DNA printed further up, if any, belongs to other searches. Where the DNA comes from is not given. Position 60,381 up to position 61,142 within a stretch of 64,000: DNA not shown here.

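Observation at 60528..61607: EnvC-like coiled-coil M23 peptidase downstream of ftsEX with its catalytic motifs in permuted order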

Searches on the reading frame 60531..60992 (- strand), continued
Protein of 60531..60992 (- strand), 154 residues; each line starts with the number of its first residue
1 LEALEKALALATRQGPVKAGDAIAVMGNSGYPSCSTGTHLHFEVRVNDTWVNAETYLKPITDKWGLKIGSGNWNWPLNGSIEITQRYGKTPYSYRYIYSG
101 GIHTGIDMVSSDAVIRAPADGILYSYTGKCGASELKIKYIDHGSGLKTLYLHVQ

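Call 51: find_homologous_proteins(query=P0202, max_evalue=1e-10)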
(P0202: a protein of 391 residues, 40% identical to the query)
Query P0202 (391 aa): 1670 proteins with E <= 1e-10 among 8000 candidates; the best 120 are listed.
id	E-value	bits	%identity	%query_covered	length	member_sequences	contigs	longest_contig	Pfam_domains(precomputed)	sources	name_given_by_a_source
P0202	5.2e-249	844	100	100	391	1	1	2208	PF01551.30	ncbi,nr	ncbi:MAG: peptidoglycan DD-metalloendopeptidase family protein [Candidatus Berkelbacteria bacterium]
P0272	5.8e-189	646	75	100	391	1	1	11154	PF01551.30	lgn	-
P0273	7.9e-149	514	61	100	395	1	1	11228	PF01551.30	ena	-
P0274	8.8e-135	468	58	98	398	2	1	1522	PF01551.30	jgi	-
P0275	5.8e-132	459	56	98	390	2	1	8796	PF01551.30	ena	-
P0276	4.6e-94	334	46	97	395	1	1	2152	PF01551.30,PF00038.27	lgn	-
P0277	6.5e-66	241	54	66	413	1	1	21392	PF01551.30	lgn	-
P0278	8.5e-66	241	57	59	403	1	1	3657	PF01551.30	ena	-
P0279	6.8e-62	228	51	61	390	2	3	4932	PF01551.30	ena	-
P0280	5.5e-60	222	50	64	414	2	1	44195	PF01551.30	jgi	-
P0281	6.9e-60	222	37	87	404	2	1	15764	PF01551.30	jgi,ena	-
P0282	2.8e-59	220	34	97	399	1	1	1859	PF01551.30,PF24161.2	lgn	-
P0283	3.2e-58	216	38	96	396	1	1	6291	PF01551.30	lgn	-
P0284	4.1e-58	216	36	99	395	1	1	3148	PF01551.30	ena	-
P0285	7.3e-58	215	49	64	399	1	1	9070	-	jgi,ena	-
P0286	7.7e-58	215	35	97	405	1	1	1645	PF01551.30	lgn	-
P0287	2.8e-57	213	38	96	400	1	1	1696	PF01551.30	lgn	-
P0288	9.9e-56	208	35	97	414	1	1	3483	PF01551.30,PF08614.17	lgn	-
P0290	6.3e-55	205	37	86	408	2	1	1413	PF01551.30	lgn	-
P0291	7.8e-55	205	35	94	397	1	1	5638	PF01551.30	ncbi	-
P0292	1.2e-54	204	35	95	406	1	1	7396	PF01551.30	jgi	-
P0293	3.7e-54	203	37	96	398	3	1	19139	PF01551.30,PF24568.2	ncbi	-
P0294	3.8e-54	203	39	85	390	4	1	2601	PF01551.30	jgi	-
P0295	4.1e-54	203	35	87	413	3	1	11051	PF01551.30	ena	-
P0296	6.0e-54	202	31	96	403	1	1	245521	PF01551.30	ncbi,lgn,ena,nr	ncbi:MAG: peptidase M23 [Parcubacteria group bacterium Gr01-1014_38]|nr:MAG: peptidase M23 [Parcubac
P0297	7.9e-54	202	36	85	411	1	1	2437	PF01551.30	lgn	-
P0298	8.4e-54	202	35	91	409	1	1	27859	PF01551.30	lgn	-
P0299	8.9e-54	201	34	91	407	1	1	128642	PF01551.30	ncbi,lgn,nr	ncbi:MAG: peptidoglycan DD-metalloendopeptidase family protein [bacterium]|nr:peptidoglycan DD-metal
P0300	2.7e-53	200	34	97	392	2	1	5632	PF01551.30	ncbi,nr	ncbi:peptidoglycan DD-metalloendopeptidase family protein [Candidatus Berkelbacteria bacterium]|nr:p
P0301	5.7e-53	199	35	97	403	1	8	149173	PF01551.30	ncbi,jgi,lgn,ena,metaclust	metaclust:\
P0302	6.9e-53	199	35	91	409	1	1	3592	PF01551.30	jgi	-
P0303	2.3e-52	197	35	85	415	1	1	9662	PF01551.30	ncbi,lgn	-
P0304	2.5e-52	197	34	91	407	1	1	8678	PF01551.30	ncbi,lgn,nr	ncbi:MAG: peptidoglycan DD-metalloendopeptidase family protein [bacterium]|nr:peptidoglycan DD-metal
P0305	3.4e-52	196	35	85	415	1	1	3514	PF01551.30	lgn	-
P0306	3.6e-52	196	35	85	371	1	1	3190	PF01551.30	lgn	-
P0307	5.9e-52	195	33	97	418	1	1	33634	PF01551.30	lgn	-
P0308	5.9e-52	195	33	97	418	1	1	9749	PF01551.30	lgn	-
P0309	6.2e-52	195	35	91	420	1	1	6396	PF01551.30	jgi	jgi:murein DD-endopeptidase MepM/ murein hydrolase activator NlpD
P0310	7.7e-52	195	34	91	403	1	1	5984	PF01551.30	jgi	-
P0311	8.4e-52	195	34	91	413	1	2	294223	PF01551.30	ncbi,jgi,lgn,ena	ncbi:MAG: peptidoglycan DD-metalloendopeptidase family protein [Patescibacteria group bacterium]|jgi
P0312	8.8e-52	195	34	98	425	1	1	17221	PF01551.30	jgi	jgi:murein DD-endopeptidase MepM/ murein hydrolase activator NlpD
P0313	9.9e-52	195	34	91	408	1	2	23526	PF01551.30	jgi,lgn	-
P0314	1.1e-51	195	32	98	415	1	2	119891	PF01551.30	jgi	jgi:murein DD-endopeptidase MepM/ murein hydrolase activator NlpD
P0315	1.3e-51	194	34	86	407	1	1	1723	PF01551.30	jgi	-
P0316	1.8e-51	194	36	86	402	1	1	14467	PF01551.30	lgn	-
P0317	2.2e-51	194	33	97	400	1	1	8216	PF01551.30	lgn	-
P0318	2.4e-51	193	37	99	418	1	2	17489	PF01551.30,PF24568.2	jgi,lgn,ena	-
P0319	3.6e-51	193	34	97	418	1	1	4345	PF01551.30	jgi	jgi:murein DD-endopeptidase MepM/ murein hydrolase activator NlpD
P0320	4.0e-51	193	35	91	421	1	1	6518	PF01551.30,PF24161.2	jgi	-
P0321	4.9e-51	192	31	95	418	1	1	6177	PF01551.30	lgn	-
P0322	5.3e-51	192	34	95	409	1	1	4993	PF01551.30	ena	-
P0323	7.0e-51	192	35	85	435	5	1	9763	PF01551.30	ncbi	-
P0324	8.8e-51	192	34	91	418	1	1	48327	PF01551.30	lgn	-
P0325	9.3e-51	192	32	91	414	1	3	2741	PF01551.30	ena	-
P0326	1.3e-50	191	34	91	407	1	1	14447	PF01551.30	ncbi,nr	ncbi:MAG: peptidoglycan DD-metalloendopeptidase family protein [Patescibacteria group bacterium]|nr:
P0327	1.3e-50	191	35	92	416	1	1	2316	PF01551.30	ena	-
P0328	1.5e-50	191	34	91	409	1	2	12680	PF01551.30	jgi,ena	jgi:murein DD-endopeptidase MepM/ murein hydrolase activator NlpD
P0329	1.5e-50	191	34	91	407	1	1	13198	PF01551.30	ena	-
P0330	1.7e-50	191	36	91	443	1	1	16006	PF01551.30,PF27881.1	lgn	-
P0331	1.8e-50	191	34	93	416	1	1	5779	PF01551.30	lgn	-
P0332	2.4e-50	190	34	87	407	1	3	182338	PF01551.30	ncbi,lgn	-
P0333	2.8e-50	190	34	98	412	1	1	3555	PF01551.30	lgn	-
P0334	3.6e-50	190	34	85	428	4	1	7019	PF01551.30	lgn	-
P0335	3.9e-50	189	35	93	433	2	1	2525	PF01551.30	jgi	-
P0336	4.6e-50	189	35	85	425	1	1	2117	PF01551.30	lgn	-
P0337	5.5e-50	189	36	92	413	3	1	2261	PF01551.30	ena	-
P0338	6.7e-50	189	32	94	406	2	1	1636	PF01551.30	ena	-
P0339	6.9e-50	189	32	91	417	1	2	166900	PF01551.30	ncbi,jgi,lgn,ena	-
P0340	7.9e-50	188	32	99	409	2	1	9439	PF01551.30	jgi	jgi:murein DD-endopeptidase MepM/ murein hydrolase activator NlpD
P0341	9.4e-50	188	35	86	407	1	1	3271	PF01551.30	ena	-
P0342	1.1e-49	188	31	94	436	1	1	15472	PF01551.30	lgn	-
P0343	1.3e-49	188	33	93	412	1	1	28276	PF01551.30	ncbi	-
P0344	1.6e-49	187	33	91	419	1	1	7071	PF01551.30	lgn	-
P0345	1.9e-49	187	32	97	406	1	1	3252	PF01551.30,PF24161.2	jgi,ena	-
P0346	2.1e-49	187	31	98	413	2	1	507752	PF01551.30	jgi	-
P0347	2.2e-49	187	33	91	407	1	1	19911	PF01551.30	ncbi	-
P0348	2.7e-49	187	33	91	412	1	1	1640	PF01551.30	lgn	-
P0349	2.8e-49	187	33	86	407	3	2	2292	PF01551.30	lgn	-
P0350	2.8e-49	187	33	97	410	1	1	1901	PF01551.30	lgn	-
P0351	2.9e-49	187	33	99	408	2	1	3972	PF01551.30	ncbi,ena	-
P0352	3.2e-49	186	31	97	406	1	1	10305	PF01551.30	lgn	-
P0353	3.5e-49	186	30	97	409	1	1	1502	PF01551.30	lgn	-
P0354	3.6e-49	186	33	98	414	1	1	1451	PF01551.30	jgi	jgi:murein DD-endopeptidase MepM/ murein hydrolase activator NlpD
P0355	5.3e-49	186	32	96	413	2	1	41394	PF01551.30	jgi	jgi:murein DD-endopeptidase MepM/ murein hydrolase activator NlpD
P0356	7.1e-49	185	32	91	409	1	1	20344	PF01551.30,PF27605.1,PF24161.2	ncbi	-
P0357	8.3e-49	185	36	90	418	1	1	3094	PF01551.30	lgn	-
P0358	1.4e-48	184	34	85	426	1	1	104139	PF01551.30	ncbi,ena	-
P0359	1.4e-48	184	34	99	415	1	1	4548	PF01551.30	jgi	jgi:murein DD-endopeptidase MepM/ murein hydrolase activator NlpD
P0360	1.5e-48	184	30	97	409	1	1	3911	PF01551.30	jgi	jgi:murein DD-endopeptidase MepM/ murein hydrolase activator NlpD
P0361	1.6e-48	184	34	92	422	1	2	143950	PF01551.30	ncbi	-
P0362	1.6e-48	184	34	97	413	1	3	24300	PF01551.30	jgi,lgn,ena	-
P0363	2.0e-48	184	34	89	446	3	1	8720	PF01551.30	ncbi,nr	ncbi:MAG TPA: peptidoglycan DD-metalloendopeptidase family protein [Patescibacteria group bacterium]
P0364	2.2e-48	184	32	96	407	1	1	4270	PF01551.30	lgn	-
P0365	2.2e-48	184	32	91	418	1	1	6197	PF01551.30,PF24568.2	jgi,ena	-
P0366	2.2e-48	184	34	91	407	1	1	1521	PF01551.30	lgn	-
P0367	2.4e-48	184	30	98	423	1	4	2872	PF01551.30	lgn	-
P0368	3.6e-48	183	34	99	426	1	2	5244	PF01551.30,PF24568.2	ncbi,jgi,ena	-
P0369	4.1e-48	183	32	97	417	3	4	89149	PF01551.30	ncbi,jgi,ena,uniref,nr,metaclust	ncbi:hypothetical protein A2242_01915 [Candidatus Falkowbacteria bacterium RIFOXYA2_FULL_47_9]|unire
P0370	7.1e-48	182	30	94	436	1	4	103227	PF01551.30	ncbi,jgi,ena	-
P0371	7.9e-48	182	34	91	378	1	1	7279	PF01551.30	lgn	-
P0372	9.4e-48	182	34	86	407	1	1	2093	PF01551.30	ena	-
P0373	1.2e-47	181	33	100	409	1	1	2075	PF01551.30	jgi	jgi:murein DD-endopeptidase MepM/ murein hydrolase activator NlpD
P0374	1.5e-47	181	30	90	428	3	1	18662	PF01551.30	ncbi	ncbi:MAG: murein hydrolase activator EnvC family protein [Patescibacteria group bacterium]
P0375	1.7e-47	181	33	98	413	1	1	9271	PF01551.30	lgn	-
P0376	1.8e-47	181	34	93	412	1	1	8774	PF01551.30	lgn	-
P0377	2.1e-47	181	31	96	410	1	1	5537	PF01551.30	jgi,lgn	-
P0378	2.2e-47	180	31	97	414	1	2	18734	PF01551.30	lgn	-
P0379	2.5e-47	180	34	96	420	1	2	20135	PF01551.30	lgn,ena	-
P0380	2.6e-47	180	31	90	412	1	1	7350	PF01551.30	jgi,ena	-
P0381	2.9e-47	180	32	90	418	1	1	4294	PF01551.30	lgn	-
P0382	4.5e-47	179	32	98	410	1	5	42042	PF01551.30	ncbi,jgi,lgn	-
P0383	6.3e-47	179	30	98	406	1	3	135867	PF01551.30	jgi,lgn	-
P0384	6.9e-47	179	33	97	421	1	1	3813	PF01551.30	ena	-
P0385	7.0e-47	179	31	97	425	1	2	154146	PF01551.30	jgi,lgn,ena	-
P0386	7.0e-47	179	33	91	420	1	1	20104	PF01551.30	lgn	-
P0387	7.4e-47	179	30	97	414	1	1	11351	PF01551.30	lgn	-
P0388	7.7e-47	179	30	94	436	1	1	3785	PF01551.30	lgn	-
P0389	9.5e-47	178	35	98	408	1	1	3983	PF01551.30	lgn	-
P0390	1.1e-46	178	32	92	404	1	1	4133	PF01551.30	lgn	-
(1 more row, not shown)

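Call 53: find_encoding_contigs(protein=P0296, flank=4000, max_places=2)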
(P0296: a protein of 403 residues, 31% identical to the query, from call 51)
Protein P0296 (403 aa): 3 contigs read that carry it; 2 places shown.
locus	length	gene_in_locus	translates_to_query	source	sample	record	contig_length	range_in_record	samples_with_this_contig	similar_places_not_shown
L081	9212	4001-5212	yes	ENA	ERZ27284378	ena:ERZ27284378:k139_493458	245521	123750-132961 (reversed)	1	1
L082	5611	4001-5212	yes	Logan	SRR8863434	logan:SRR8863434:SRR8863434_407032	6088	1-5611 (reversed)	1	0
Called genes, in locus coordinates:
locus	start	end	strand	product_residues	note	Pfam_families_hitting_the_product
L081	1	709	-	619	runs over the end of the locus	PF17764:PriA_3primeBD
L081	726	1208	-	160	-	-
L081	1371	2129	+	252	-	PF03808:Glyco_tran_WecG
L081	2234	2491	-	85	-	-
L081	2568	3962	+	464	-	PF00749:tRNA-synt_1c, PF19269:Anticodon_2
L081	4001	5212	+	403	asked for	PF01551:Peptidase_M23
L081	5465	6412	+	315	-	PF02899:Phage_int_SAM_1, PF13102:Phage_int_SAM_5 (weak), PF13495:Phage_int_SAM_4 (weak), PF00589:Phage_integrase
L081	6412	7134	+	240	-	-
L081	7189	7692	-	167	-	-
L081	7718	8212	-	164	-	-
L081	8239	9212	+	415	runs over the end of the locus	PF01555:N6_N4_Mtase (faint), PF01170:UPF0020, PF08241:Methyltransf_11 (faint)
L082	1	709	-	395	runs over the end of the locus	?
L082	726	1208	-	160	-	-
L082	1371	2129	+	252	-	PF03808:Glyco_tran_WecG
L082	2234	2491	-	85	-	-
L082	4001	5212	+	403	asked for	PF01551:Peptidase_M23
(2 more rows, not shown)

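Call 54: find_encoding_contigs(protein=P0272, flank=4000, max_places=2)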
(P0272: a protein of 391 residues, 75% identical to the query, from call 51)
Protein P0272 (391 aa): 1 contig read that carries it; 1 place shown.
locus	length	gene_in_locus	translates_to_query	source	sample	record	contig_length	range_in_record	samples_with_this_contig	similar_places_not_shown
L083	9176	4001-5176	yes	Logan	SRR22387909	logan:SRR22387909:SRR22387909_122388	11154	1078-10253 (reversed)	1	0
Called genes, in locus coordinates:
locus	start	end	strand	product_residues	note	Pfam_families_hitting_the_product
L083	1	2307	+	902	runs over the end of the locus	PF07517:SecA_DEAD, PF01043:SecA_PP_bind, PF21090:P-loop_SecA, PF07516:SecA_SW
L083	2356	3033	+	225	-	PF00005:ABC_tran, PF13304:AAA_21 (faint), PF13401:AAA_22 (faint)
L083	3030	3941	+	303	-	PF18075:FtsX_ECD, PF02687:FtsX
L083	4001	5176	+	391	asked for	PF01551:Peptidase_M23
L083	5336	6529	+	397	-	PF22694:CtpB_N-like (weak), PF00595:PDZ, PF13180:PDZ_2, PF17820:PDZ_6, PF03572:Peptidase_S41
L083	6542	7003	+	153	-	PF01281:Ribosomal_L9_N, PF03948:Ribosomal_L9_C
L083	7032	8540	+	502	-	-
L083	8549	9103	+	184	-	PF04011:LemA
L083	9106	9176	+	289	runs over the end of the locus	PF01435:Peptidase_M48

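Call 55: find_encoding_contigs(protein=P0277, flank=6000, max_places=2)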
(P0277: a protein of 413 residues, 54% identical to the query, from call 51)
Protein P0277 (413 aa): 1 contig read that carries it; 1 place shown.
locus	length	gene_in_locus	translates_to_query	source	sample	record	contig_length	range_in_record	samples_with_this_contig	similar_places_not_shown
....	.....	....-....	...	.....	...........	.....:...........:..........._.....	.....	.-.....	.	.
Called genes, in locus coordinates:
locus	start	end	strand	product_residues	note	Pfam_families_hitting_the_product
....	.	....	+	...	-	?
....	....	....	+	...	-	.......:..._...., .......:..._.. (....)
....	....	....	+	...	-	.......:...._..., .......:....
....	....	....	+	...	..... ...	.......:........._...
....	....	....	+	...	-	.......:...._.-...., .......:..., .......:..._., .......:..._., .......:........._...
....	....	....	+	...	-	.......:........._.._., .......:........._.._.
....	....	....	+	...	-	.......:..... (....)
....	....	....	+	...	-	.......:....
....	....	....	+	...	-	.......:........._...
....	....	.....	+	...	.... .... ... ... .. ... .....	-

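Call 56: find_encoding_contigs(protein=P0280, flank=6000, max_places=2)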
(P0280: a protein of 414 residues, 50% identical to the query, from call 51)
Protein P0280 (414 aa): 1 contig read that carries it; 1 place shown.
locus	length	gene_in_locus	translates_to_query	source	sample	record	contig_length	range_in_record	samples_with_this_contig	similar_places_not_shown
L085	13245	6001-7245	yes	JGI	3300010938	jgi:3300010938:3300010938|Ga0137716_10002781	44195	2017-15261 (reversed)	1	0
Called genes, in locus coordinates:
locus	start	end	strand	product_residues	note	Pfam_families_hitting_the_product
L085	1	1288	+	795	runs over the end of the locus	PF26449:DUF8128, PF25199:nSTAND_NTPase5 (weak), PF10412:TrwB_AAD_bind (faint)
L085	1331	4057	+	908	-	PF07517:SecA_DEAD, PF01043:SecA_PP_bind, PF21090:P-loop_SecA, PF07516:SecA_SW, PF02810:SEC-C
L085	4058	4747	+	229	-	PF00005:ABC_tran, PF13401:AAA_22 (faint), PF13304:AAA_21 (faint)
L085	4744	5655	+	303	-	PF18075:FtsX_ECD, PF02687:FtsX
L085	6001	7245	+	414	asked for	PF01551:Peptidase_M23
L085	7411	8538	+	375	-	PF13565:HTH_32 (weak), PF00665:rve, PF13683:rve_3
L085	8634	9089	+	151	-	PF03449:GreA_GreB_N, PF01272:GreA_GreB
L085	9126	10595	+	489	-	PF01921:tRNA-synt_1f, PF19269:Anticodon_2 (weak)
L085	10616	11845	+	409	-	PF02403:Seryl_tRNA_N, PF00587:tRNA-synt_2b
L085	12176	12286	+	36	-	-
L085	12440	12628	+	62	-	-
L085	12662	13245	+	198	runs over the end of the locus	-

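Call 67: fold_search(model_id=the predicted structure, library=pdb)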
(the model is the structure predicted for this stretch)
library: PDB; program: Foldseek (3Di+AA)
matches with E <= 10: 224; with E <= 0.001: 0
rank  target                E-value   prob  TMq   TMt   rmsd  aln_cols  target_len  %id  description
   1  7sp4_Y                1.1e-01  0.06  0.16  0.07  21.9       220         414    8  In situ cryo-EM structure of bacteriophage Sf6 gp3:gp7:gp5 complex in conformation 2 at 3.71A resolution (released 2022-11-09)
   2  5l35_A                1.1e-01  0.06  0.16  0.06  22.8       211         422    7  Cryo-EM structure of bacteriophage Sf6 at 2.9 Angstrom resolution (released 2017-03-22)
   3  7sp4_Z                1.9e-01  0.06  0.16  0.07  22.5       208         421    8  In situ cryo-EM structure of bacteriophage Sf6 gp3:gp7:gp5 complex in conformation 2 at 3.71A resolution (released 2022-11-09)
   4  1i4u_A                5.8e-01  0.08  0.20  0.19   9.3       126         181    8  THE C1 SUBUNIT OF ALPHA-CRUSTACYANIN (released 2001-09-19)
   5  3h2d_A                6.4e-01  0.06  0.20  0.20  13.8       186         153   12  Crystal structure of a chemotactic chec-like protein (so_3915) from shewanella oneidensis mr-1 at 1.86 A resolution (released 2009-04-28)
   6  3nhq_A                8.0e-01  0.10  0.21  0.08  12.3       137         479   11  The dark Pfr structure of the photosensory core module of P. aeruginosa Bacteriophytochrome (released 2011-11-30)
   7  5x7y_D                9.0e-01  0.04  0.18  0.18  11.7       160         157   12  Crystal Structure of the Dog Lipocalin Allergen Can f 6 (released 2018-04-04)
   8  3p0l_C                9.5e-01  0.04  0.19  0.16  12.9       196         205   13  Human steroidogenic acute regulatory protein (released 2010-11-24)
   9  3p0l_B                1.0e+00  0.04  0.20  0.17  12.8       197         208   13  Human steroidogenic acute regulatory protein (released 2010-11-24)
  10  3h2d_B                1.1e+00  0.05  0.22  0.22  12.8       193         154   11  Crystal structure of a chemotactic chec-like protein (so_3915) from shewanella oneidensis mr-1 at 1.86 A resolution (released 2009-04-28)
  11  3iic_A                1.3e+00  0.03  0.18  0.18  14.1       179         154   11  Crystal structure of CheC-like superfamily protein (YP_001095400.1) from Shewanella SP. PV-4 at 2.13 A resolution (released 2009-08-18)
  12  3p0l_A                1.3e+00  0.02  0.16  0.13  16.0       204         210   10  Human steroidogenic acute regulatory protein (released 2010-11-24)
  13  1s2p_A                1.6e+00  0.04  0.20  0.19   9.3       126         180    8  The structure and refinement of apocrustacyanin C2 to 1.3A resolution and the search for differences between this prot (released 2004-03-02)
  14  1vmo_A                1.6e+00  0.03  0.17  0.17  14.6       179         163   14  CRYSTAL STRUCTURE OF VITELLINE MEMBRANE OUTER LAYER PROTEIN I (VMO-I): A FOLDING MOTIF WITH HOMOLOGOUS GREEK KEY STRUC (released 1994-05-31)
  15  2qas_A                1.6e+00  0.02  0.12  0.15  13.6       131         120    8  Crystal structure of Caulobacter crescentus SspB ortholog (released 2007-09-04)
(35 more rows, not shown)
